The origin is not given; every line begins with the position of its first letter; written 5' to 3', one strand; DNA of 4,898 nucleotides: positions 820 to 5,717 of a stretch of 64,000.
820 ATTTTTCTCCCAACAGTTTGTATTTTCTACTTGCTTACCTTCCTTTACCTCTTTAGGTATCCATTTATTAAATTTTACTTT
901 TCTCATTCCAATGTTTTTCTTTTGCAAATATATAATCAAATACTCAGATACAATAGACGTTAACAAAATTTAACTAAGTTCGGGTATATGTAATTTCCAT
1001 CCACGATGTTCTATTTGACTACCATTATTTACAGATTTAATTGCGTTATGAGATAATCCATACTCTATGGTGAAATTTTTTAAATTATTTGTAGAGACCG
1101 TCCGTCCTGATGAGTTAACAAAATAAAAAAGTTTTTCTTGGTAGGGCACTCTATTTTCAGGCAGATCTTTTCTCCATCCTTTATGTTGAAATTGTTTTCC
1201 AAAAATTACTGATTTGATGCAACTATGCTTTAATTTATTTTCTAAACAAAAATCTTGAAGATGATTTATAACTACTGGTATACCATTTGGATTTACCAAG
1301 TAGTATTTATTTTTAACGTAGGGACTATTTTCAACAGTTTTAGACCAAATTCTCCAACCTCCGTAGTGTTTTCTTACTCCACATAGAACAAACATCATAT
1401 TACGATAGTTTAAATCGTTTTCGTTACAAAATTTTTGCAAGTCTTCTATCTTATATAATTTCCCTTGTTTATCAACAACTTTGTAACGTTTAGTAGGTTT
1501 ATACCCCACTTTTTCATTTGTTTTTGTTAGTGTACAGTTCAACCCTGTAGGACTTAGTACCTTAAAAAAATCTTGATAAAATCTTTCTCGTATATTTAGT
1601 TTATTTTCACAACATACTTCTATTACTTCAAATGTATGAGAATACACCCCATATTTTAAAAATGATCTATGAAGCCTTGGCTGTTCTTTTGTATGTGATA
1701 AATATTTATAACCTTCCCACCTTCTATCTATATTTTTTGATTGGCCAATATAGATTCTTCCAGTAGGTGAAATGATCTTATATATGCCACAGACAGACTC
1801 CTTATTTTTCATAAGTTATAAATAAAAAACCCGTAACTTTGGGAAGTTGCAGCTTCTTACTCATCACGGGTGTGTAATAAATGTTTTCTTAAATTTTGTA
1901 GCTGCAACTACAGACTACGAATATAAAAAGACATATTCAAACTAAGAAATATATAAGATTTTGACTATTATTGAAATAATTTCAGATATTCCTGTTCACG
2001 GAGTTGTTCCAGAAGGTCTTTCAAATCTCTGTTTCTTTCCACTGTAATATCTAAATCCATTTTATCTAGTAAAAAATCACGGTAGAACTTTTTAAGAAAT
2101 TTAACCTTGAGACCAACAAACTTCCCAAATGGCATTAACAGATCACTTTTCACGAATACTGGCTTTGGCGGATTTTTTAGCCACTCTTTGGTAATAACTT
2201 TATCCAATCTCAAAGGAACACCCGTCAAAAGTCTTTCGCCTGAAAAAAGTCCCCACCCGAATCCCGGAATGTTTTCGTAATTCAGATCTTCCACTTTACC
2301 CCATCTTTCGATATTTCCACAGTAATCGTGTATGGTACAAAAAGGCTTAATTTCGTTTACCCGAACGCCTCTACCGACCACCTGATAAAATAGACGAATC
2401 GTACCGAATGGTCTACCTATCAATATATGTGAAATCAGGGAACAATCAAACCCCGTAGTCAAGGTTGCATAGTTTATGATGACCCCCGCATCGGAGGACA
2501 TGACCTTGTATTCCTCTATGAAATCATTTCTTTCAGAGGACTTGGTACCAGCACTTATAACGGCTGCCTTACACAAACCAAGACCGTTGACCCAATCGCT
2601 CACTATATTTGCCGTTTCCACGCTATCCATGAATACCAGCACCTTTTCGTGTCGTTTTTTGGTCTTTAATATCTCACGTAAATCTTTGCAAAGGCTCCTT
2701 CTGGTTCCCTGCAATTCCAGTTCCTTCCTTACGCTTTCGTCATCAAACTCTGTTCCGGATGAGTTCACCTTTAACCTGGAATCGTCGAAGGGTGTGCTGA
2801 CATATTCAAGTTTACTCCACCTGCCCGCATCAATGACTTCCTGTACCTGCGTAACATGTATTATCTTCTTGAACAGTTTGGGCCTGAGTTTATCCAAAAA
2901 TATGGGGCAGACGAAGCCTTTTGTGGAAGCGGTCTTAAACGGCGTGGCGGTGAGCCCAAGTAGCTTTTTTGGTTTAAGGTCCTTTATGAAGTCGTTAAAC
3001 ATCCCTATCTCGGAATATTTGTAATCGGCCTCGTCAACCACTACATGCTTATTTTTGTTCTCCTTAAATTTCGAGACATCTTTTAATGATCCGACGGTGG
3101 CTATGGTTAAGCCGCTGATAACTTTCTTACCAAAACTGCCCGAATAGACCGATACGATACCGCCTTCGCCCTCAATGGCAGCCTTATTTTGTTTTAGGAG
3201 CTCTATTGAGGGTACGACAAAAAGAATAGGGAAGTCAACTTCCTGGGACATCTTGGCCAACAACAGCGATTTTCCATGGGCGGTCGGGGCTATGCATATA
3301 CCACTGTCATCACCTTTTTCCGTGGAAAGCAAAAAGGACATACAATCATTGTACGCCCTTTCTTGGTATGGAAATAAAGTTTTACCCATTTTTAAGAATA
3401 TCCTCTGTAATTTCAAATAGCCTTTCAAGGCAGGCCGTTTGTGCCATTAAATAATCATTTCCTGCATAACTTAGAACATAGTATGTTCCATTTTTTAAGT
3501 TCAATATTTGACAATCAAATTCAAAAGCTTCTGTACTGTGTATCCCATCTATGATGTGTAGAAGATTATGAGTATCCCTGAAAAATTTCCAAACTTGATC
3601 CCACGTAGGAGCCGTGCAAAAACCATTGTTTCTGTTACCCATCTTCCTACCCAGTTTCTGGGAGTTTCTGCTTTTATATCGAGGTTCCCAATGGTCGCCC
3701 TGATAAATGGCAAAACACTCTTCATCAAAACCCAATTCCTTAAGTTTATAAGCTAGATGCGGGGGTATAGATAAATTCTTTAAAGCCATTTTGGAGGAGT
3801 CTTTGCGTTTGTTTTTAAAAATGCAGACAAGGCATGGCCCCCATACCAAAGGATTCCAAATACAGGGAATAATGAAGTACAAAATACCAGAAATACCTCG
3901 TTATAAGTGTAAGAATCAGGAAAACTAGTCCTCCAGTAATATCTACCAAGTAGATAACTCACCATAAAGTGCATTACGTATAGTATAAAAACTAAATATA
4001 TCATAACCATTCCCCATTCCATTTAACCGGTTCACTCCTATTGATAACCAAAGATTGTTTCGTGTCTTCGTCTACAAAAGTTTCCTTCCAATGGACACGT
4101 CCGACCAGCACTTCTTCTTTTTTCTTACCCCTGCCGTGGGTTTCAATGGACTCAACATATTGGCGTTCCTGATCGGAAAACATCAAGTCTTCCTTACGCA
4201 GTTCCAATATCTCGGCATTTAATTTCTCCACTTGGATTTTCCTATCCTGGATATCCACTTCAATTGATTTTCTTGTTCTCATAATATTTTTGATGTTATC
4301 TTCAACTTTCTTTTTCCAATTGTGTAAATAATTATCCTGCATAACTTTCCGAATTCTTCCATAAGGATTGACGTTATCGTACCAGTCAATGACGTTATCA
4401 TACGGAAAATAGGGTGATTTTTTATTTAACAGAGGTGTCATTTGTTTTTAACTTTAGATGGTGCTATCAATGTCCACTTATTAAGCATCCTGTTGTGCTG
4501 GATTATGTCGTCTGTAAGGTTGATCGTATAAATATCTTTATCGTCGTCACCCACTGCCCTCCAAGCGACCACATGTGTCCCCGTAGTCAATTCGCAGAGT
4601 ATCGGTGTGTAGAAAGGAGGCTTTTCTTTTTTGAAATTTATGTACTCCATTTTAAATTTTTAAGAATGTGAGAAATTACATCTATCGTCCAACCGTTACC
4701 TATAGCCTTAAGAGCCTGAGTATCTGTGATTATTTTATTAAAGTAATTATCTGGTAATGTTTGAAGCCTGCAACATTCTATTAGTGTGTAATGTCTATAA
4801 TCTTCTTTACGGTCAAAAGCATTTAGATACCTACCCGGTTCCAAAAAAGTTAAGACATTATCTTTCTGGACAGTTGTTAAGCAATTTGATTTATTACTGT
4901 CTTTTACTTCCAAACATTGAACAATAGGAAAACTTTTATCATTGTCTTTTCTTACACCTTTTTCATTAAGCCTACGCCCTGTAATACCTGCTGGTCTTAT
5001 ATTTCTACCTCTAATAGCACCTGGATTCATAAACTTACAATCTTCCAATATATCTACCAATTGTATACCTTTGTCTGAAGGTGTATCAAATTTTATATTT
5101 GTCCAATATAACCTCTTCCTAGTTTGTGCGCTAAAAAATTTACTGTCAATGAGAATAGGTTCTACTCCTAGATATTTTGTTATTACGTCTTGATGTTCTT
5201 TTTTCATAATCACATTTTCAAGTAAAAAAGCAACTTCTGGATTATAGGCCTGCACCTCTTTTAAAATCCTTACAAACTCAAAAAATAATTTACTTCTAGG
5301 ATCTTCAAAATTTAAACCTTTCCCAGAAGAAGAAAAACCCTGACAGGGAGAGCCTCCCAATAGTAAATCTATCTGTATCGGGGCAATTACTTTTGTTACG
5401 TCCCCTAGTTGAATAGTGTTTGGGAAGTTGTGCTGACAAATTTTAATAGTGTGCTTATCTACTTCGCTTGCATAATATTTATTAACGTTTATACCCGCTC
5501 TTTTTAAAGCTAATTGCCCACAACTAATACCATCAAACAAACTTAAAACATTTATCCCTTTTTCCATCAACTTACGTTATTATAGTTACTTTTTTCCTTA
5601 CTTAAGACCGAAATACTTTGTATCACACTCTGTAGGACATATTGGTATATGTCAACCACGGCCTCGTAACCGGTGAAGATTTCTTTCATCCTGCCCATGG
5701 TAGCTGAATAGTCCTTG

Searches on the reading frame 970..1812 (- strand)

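Call 23: search_protein_families(library=pfam, proteins=[window:970-1812:-], max_evalue=0.001)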
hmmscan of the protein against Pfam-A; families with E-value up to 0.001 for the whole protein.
window:970-1812:- (280 aa): 2 families
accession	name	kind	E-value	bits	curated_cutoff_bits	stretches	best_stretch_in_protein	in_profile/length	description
PF22083.2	I-HmuI_NUMOD-like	-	2.5e-07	30.6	27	0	111-153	1-43/46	DNA endonuclease I-HmuI-like, NUMOD-like domain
PF01541.30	GIY-YIG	-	2.5e-05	24.9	22.6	1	8-69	2-57/78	GIY-YIG catalytic domain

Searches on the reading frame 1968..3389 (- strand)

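Call 22: search_protein_families(library=phrogs, proteins=[window:1968-3389:-], max_evalue=0.00001)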
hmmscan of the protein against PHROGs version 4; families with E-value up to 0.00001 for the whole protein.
window:1968-3389:- (473 aa): 3 families
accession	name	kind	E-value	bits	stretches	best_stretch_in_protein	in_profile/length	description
phrog_16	-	DNA, RNA and nucleotide metabolism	1e-53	183.8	1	4-362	272-605/986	DNA helicase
phrog_9690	-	DNA, RNA and nucleotide metabolism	4.3e-08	33.5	1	172-359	90-271/306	DNA helicase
phrog_16694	-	unknown function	2.4e-06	26.8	1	144-346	448-662/1010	-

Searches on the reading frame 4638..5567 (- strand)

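Call 23: search_protein_families(library=pfam, proteins=[window:4638-5567:-], max_evalue=0.001)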
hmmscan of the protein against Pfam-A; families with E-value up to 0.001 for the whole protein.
window:4638-5567:- (309 aa): 1 family
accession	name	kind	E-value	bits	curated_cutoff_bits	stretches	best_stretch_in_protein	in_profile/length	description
PF00145.23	DNA_methylase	-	1.1e-37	130.6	22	1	6-306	2-323/324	C-5 cytosine-specific DNA methylase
